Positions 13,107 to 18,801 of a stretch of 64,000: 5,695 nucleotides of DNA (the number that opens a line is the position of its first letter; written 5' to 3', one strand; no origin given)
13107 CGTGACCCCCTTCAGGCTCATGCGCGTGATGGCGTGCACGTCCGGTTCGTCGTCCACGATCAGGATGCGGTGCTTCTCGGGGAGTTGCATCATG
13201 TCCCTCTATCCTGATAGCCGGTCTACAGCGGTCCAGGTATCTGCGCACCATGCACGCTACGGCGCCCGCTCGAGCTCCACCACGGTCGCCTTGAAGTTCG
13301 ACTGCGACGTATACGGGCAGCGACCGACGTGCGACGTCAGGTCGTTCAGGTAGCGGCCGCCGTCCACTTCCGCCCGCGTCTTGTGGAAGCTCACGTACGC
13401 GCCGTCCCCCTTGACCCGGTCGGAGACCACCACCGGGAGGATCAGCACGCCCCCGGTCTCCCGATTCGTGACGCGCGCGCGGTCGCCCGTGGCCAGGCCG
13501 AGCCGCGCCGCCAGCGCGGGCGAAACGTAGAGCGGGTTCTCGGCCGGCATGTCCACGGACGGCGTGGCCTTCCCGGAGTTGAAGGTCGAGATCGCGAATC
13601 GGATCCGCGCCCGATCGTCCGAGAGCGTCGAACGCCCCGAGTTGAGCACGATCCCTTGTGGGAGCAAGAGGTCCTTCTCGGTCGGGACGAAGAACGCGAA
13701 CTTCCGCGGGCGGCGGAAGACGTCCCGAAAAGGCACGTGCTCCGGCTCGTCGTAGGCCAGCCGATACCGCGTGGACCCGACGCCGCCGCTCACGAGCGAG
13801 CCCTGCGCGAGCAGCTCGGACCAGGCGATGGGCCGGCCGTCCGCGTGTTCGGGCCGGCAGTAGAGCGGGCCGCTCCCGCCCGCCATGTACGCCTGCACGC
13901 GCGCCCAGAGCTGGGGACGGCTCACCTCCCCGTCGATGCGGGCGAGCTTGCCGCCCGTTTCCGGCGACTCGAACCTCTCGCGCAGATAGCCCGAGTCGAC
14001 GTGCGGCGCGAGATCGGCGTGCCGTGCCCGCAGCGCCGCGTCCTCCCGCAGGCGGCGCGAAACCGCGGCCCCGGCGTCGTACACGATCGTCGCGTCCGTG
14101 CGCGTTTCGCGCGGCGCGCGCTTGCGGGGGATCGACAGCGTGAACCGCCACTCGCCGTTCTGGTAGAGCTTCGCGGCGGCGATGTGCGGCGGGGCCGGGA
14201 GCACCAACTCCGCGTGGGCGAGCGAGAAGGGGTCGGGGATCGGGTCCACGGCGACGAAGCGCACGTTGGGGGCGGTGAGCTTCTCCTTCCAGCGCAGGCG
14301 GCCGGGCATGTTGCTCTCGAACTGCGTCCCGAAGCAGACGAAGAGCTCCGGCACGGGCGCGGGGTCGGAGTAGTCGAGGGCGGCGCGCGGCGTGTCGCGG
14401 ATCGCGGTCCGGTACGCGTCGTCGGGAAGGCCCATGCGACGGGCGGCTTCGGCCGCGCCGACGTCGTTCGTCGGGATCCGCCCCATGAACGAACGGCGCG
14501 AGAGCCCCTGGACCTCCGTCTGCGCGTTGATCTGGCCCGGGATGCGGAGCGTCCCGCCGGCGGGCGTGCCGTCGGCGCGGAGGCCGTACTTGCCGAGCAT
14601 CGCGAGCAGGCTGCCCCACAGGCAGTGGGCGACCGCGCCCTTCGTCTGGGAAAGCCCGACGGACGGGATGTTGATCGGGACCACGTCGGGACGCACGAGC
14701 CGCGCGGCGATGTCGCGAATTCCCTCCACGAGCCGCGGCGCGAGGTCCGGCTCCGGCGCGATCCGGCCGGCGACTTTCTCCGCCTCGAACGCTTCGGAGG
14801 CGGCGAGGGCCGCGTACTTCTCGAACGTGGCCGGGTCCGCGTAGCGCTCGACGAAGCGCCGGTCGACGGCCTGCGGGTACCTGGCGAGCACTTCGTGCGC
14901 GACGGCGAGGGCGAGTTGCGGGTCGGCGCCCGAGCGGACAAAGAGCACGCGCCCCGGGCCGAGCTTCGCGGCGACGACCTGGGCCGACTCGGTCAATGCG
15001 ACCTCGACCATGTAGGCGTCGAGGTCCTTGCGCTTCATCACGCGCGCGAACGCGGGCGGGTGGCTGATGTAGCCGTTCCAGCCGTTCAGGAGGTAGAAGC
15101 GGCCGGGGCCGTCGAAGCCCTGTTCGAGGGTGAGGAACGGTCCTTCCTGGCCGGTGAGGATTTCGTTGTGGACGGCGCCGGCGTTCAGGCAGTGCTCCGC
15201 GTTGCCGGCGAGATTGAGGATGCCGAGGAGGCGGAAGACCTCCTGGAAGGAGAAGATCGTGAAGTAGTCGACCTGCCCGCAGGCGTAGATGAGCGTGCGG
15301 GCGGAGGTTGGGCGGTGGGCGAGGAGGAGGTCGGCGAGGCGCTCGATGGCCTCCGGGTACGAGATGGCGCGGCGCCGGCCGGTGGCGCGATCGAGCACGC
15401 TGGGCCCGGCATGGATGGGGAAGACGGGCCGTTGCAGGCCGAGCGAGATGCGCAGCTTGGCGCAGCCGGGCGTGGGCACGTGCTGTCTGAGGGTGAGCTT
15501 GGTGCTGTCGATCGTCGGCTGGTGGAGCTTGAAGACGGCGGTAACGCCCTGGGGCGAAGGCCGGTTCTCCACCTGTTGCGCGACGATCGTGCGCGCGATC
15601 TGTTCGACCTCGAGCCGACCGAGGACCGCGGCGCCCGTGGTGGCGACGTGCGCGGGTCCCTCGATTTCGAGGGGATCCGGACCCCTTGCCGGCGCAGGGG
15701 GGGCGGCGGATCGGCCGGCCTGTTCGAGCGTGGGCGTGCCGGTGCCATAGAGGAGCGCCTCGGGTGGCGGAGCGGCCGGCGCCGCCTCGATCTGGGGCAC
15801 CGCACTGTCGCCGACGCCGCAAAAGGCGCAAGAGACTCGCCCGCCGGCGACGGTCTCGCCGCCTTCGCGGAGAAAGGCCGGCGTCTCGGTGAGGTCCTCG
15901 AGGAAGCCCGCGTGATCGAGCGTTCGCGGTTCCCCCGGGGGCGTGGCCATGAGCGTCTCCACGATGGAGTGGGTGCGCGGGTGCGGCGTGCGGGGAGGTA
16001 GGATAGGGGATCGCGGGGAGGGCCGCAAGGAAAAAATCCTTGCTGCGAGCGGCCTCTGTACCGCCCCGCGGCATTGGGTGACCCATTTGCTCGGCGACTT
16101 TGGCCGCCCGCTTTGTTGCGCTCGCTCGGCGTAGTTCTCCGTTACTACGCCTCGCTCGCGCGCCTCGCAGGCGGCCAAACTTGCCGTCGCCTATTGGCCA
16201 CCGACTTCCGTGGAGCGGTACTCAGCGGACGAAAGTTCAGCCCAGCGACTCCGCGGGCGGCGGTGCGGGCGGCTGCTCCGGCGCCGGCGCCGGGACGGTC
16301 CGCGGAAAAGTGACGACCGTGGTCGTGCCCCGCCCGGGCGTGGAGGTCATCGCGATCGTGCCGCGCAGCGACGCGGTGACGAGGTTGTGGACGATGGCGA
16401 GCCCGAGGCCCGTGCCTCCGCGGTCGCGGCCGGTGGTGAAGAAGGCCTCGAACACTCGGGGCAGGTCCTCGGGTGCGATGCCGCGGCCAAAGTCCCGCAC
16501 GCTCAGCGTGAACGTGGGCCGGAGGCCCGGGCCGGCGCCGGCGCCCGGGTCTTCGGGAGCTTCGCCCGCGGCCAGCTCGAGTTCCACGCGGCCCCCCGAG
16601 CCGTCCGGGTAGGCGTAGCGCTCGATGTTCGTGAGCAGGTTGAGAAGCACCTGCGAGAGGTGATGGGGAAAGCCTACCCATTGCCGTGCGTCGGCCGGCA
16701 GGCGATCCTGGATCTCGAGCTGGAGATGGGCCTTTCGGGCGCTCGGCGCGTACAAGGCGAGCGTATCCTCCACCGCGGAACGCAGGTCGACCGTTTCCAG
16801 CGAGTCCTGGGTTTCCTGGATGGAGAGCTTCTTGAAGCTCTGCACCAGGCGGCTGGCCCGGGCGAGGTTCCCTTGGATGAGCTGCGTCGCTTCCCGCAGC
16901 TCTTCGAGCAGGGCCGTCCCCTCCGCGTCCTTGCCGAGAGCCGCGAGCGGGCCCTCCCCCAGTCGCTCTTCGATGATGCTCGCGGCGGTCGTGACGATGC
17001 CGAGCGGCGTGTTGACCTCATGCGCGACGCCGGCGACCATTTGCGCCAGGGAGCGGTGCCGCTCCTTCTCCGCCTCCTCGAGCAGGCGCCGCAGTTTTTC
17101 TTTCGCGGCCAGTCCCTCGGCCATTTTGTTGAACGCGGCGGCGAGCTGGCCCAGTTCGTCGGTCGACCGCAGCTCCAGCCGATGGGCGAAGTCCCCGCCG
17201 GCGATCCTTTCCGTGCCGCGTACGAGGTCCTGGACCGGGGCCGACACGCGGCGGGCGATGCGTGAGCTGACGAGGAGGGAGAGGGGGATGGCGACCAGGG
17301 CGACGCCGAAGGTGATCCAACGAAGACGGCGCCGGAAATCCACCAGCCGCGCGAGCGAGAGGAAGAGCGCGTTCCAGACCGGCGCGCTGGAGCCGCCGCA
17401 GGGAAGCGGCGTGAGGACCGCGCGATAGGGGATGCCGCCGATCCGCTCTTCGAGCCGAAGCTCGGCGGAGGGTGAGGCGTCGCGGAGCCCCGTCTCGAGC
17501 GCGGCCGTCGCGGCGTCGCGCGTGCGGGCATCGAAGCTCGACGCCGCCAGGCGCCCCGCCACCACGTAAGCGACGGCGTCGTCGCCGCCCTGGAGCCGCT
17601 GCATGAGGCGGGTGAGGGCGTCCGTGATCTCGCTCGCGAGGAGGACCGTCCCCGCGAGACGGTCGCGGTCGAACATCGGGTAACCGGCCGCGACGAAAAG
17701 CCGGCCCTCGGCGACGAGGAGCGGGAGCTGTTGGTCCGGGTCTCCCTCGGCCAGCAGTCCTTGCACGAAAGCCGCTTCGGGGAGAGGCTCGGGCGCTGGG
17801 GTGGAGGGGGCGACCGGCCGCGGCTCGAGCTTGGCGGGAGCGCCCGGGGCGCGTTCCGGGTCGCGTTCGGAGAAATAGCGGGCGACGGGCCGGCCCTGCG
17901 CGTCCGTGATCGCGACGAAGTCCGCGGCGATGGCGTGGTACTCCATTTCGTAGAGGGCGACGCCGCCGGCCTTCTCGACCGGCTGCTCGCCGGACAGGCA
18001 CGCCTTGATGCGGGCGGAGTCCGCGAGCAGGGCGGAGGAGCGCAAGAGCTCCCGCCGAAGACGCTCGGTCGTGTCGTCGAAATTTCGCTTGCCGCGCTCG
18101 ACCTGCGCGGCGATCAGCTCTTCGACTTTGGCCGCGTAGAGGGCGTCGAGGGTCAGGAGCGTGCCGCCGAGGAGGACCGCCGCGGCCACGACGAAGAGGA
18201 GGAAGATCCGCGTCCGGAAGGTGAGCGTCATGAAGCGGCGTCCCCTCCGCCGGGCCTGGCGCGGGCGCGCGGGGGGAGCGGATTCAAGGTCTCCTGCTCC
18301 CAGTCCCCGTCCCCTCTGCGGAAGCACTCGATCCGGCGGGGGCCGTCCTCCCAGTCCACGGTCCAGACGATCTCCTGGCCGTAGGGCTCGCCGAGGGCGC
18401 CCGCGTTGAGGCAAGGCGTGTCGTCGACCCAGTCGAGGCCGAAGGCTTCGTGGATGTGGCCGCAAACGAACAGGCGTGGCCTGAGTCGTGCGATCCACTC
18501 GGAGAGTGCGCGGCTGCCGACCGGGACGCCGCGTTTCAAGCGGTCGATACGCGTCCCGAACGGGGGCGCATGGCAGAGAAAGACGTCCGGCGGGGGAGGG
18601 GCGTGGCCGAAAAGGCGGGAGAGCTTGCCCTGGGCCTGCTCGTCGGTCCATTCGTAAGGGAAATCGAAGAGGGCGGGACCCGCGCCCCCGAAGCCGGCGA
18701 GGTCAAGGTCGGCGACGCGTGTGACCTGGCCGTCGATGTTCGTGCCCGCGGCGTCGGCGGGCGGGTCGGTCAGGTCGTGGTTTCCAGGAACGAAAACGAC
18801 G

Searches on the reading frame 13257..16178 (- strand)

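Call 50: search_protein_families(library=pfam, max_evalue=0.001, proteins=[window:13257-16178:-])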
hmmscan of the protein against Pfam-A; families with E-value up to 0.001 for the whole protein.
window:13257-16178:- (973 aa): 1 family
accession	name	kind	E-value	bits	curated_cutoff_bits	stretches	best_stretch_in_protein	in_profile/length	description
PF01568.27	Molydop_binding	-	1.8e-10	41.3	26.8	1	874-965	23-109/110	Molydopterin dinucleotide binding domain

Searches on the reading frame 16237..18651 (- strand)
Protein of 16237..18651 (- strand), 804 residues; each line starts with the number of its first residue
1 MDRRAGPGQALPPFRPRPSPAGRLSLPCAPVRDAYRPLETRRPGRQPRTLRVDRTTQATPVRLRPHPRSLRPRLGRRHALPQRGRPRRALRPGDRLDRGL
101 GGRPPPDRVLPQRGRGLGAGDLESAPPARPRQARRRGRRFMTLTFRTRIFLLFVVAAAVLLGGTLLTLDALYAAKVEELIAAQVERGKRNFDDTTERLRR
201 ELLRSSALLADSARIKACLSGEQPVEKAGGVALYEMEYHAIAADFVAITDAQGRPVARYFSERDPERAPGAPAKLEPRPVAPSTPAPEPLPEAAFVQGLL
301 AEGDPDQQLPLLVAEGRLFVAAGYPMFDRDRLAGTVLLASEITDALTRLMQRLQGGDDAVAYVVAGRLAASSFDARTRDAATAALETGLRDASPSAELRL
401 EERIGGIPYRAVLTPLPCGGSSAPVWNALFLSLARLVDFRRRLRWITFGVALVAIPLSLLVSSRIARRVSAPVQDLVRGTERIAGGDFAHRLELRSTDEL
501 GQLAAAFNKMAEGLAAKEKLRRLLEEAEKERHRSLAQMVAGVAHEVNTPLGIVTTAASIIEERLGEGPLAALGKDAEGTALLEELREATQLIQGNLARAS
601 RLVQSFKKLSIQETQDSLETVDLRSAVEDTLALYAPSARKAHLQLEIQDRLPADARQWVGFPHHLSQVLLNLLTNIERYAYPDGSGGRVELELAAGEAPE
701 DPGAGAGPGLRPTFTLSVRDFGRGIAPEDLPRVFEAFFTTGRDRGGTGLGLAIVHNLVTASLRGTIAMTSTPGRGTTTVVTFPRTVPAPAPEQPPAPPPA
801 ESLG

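Call 50: search_protein_families(library=pfam, max_evalue=0.001, proteins=[window:16237-18651:-])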
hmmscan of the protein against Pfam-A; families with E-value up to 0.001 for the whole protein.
window:16237-18651:- (804 aa): 4 families
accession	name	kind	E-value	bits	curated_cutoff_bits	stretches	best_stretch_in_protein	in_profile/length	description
PF02518.31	HATPase_c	-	3.1e-22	79.6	26.4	1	663-784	4-109/111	Histidine kinase-, DNA gyrase B-, and HSP90-like ATPase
PF00672.30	HAMP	-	2.8e-16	60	25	1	464-514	1-51/53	HAMP domain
PF00512.31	HisKA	-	8.3e-07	29.4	26.9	1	535-610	2-61/66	His Kinase A (phospho-acceptor) domain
PF13581.12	HATPase_c_2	-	6.1e-06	26.7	27.4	1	672-759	39-110/127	Histidine kinase-like ATPase domain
